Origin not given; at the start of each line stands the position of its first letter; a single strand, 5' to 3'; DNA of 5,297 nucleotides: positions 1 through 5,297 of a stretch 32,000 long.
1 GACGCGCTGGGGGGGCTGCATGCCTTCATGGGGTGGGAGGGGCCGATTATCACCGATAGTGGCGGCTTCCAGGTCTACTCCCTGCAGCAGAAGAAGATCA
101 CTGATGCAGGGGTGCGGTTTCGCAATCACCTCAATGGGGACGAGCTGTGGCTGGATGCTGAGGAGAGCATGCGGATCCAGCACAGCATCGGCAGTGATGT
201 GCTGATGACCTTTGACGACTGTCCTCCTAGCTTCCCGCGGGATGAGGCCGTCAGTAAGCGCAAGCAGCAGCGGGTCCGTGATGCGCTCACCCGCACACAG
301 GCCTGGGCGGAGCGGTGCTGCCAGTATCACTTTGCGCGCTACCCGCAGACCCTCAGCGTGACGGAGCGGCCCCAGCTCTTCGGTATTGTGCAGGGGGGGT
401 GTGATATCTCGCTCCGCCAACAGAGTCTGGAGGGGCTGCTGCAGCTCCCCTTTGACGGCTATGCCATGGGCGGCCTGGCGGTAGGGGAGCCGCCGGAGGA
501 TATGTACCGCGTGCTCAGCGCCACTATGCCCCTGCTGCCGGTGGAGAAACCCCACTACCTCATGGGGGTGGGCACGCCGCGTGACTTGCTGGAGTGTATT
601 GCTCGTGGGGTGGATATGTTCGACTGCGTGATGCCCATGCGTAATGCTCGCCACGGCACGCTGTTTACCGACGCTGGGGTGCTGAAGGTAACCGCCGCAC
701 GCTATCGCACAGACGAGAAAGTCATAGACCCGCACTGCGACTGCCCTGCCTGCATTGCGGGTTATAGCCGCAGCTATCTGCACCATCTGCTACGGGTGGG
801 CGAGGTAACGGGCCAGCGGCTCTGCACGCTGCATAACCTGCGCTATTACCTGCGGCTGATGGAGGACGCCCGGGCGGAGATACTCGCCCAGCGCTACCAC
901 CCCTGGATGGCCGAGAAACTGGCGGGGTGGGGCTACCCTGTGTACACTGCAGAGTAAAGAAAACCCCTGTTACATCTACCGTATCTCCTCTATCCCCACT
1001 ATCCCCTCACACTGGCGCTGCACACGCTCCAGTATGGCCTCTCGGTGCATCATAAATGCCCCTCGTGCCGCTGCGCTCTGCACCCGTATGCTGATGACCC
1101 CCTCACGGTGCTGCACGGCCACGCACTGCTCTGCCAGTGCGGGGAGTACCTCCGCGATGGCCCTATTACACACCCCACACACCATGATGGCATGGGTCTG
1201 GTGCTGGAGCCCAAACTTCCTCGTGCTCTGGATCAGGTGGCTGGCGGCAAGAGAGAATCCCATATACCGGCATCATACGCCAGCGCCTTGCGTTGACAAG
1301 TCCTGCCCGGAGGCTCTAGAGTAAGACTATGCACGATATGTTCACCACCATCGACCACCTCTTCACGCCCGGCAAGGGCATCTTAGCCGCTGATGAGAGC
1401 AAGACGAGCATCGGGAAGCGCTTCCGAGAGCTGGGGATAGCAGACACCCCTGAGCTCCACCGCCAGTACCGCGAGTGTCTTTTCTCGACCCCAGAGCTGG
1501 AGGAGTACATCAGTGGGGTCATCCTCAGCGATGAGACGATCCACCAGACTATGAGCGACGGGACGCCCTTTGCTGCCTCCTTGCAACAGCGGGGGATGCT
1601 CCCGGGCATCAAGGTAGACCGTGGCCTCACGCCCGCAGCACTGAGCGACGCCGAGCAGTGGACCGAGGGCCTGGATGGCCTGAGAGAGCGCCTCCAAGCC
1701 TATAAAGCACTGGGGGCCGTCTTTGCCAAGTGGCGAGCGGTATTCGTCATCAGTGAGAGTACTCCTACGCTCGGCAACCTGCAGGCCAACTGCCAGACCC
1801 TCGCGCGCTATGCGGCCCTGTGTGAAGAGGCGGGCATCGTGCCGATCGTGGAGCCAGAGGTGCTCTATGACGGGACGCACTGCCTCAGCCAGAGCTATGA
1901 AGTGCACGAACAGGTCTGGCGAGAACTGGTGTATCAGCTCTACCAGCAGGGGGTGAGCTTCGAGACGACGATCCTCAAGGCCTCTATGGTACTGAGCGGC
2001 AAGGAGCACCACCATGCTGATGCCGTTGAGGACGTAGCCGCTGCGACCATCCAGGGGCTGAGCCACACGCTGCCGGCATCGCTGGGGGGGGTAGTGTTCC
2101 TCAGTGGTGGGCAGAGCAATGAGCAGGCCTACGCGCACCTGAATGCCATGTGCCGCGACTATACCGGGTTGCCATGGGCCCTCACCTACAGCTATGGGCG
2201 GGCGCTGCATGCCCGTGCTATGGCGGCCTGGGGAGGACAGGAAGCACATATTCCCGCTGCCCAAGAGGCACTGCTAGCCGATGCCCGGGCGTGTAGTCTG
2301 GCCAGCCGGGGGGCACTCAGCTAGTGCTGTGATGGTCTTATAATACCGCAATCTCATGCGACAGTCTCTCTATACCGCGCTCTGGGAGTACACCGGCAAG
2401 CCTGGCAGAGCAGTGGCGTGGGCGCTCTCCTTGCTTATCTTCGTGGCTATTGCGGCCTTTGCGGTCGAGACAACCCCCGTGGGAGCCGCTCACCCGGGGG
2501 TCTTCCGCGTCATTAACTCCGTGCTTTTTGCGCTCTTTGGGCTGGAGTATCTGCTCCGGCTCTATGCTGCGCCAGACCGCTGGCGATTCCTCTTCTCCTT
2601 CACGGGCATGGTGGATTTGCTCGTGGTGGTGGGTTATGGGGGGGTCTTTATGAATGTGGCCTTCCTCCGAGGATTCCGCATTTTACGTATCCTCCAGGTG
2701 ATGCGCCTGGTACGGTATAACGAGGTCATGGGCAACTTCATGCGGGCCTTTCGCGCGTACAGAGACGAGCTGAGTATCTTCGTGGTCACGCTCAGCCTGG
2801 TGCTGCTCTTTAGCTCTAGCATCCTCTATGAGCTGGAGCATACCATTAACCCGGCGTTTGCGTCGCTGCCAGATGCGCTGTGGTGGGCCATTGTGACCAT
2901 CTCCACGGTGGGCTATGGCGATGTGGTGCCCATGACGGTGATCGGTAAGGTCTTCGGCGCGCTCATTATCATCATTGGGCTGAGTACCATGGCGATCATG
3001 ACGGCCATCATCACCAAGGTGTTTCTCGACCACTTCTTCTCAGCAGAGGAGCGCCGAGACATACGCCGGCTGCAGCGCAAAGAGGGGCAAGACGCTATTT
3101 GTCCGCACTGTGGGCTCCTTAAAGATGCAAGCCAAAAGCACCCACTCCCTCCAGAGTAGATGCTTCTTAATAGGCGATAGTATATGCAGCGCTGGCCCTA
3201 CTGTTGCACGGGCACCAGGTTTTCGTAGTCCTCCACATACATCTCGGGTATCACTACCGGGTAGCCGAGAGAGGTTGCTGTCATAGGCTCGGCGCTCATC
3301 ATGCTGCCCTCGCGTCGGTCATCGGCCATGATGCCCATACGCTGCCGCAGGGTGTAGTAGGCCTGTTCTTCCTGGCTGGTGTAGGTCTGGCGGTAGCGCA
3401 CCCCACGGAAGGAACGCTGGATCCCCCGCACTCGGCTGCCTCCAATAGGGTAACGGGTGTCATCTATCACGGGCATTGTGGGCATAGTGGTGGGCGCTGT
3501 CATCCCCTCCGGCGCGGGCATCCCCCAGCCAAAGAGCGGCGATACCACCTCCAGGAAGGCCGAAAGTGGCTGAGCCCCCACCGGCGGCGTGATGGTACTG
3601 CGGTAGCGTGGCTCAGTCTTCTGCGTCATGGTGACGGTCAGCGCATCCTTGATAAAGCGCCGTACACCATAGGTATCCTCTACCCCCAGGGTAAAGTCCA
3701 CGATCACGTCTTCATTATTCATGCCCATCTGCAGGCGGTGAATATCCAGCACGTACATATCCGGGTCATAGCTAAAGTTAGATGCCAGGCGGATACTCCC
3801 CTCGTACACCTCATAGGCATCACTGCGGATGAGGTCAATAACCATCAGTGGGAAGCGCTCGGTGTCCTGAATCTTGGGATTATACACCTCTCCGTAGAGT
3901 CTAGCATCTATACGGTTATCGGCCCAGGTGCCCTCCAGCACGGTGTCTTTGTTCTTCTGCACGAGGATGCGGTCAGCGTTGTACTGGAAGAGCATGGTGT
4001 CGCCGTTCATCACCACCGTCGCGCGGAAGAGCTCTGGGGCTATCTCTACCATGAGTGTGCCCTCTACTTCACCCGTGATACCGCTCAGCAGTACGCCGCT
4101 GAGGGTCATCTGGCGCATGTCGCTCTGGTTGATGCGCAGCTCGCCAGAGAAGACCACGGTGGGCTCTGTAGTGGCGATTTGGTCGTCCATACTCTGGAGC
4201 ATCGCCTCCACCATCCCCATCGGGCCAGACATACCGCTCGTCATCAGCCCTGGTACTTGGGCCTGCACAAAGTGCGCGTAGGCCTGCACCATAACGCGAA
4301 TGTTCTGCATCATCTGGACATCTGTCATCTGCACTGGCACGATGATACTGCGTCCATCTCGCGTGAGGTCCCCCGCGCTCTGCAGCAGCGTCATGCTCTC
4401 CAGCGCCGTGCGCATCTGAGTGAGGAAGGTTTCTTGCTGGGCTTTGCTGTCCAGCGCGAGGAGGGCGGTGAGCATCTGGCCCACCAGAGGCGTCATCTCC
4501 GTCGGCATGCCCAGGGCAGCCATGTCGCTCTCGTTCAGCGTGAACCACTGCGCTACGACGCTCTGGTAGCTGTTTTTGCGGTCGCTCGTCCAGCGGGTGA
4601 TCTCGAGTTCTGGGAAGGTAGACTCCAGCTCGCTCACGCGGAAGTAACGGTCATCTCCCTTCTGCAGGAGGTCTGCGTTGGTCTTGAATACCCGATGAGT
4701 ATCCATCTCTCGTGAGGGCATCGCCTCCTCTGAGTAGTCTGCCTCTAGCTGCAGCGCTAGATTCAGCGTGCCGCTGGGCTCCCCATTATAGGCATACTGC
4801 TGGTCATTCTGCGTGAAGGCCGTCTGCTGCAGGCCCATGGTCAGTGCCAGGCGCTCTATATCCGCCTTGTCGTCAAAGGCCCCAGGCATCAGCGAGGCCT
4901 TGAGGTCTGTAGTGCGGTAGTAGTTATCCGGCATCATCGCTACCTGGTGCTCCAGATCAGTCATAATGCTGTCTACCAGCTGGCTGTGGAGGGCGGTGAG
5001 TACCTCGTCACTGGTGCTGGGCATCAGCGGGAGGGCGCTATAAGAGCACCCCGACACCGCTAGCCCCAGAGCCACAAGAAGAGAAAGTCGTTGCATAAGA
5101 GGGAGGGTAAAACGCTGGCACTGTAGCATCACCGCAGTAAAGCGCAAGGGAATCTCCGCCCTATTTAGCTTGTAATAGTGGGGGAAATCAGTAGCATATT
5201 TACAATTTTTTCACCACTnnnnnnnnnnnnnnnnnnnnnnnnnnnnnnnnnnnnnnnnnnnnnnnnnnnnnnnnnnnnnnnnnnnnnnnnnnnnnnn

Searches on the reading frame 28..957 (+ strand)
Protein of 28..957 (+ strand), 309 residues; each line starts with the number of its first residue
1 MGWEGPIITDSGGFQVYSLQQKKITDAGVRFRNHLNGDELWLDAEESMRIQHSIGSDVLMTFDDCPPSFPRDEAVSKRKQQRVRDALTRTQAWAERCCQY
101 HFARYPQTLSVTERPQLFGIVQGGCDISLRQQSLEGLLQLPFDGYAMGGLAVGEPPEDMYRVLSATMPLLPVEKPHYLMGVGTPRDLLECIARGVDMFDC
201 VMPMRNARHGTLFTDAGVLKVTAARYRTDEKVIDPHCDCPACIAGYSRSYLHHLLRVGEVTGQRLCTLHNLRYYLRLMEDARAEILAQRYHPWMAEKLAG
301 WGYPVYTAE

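Call 16: search_protein_families(library=pfam, proteins=[window:28-957:+], max_evalue=0.001)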
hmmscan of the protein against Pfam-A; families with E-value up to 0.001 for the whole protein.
window:28-957:+ (309 aa): 1 family
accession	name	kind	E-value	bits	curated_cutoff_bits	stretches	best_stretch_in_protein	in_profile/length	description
PF01702.25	TGT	-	3.4e-108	362.3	26.3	1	1-299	71-353/357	Queuine tRNA-ribosyltransferase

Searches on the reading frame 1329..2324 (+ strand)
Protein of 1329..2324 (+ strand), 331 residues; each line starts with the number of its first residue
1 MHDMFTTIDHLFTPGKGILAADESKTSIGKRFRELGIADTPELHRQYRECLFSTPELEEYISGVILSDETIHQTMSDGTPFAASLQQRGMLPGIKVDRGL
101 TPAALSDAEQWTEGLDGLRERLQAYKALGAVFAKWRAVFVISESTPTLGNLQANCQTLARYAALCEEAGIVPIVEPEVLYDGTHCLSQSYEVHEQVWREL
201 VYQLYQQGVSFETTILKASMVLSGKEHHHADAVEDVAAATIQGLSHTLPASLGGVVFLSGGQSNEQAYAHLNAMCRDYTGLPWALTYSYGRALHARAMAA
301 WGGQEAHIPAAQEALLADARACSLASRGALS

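Call 16: search_protein_families(library=pfam, proteins=[window:1329-2324:+], max_evalue=0.001)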
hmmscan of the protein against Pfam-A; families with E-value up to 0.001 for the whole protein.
window:1329-2324:+ (331 aa): 1 family
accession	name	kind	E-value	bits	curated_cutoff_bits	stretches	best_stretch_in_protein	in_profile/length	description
PF00274.25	Glycolytic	-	1.2e-114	383.2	22.2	1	6-329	4-328/349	Fructose-bisphosphate aldolase class-I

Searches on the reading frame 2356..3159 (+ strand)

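Call 16: search_protein_families(library=pfam, proteins=[window:2356-3159:+], max_evalue=0.001)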
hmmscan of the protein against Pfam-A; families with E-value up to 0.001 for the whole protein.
window:2356-3159:+ (267 aa): 2 families
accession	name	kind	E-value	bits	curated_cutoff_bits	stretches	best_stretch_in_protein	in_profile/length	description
PF00520.37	Ion_trans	-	9.3e-28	97.5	25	1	19-223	3-233/241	Ion transport protein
PF07885.22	Ion_trans_2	-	7.7e-17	61.4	22.5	1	147-223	3-77/79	Ion channel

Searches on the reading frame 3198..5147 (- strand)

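Call 16: search_protein_families(library=pfam, proteins=[window:3198-5147:-], max_evalue=0.001)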
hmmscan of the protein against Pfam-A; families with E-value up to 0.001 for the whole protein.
window:3198-5147:- (649 aa): 0 families

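Call 30: search_protein_families(library=pfam, proteins=[window:3198-5147:-], max_evalue=0.1)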
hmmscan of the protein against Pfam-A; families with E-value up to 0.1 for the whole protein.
window:3198-5147:- (649 aa): 1 family
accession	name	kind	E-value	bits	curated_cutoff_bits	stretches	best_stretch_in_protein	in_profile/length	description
PF07538.16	ChW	-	0.025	14.8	22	1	116-136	8-28/35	Clostridial hydrophobic W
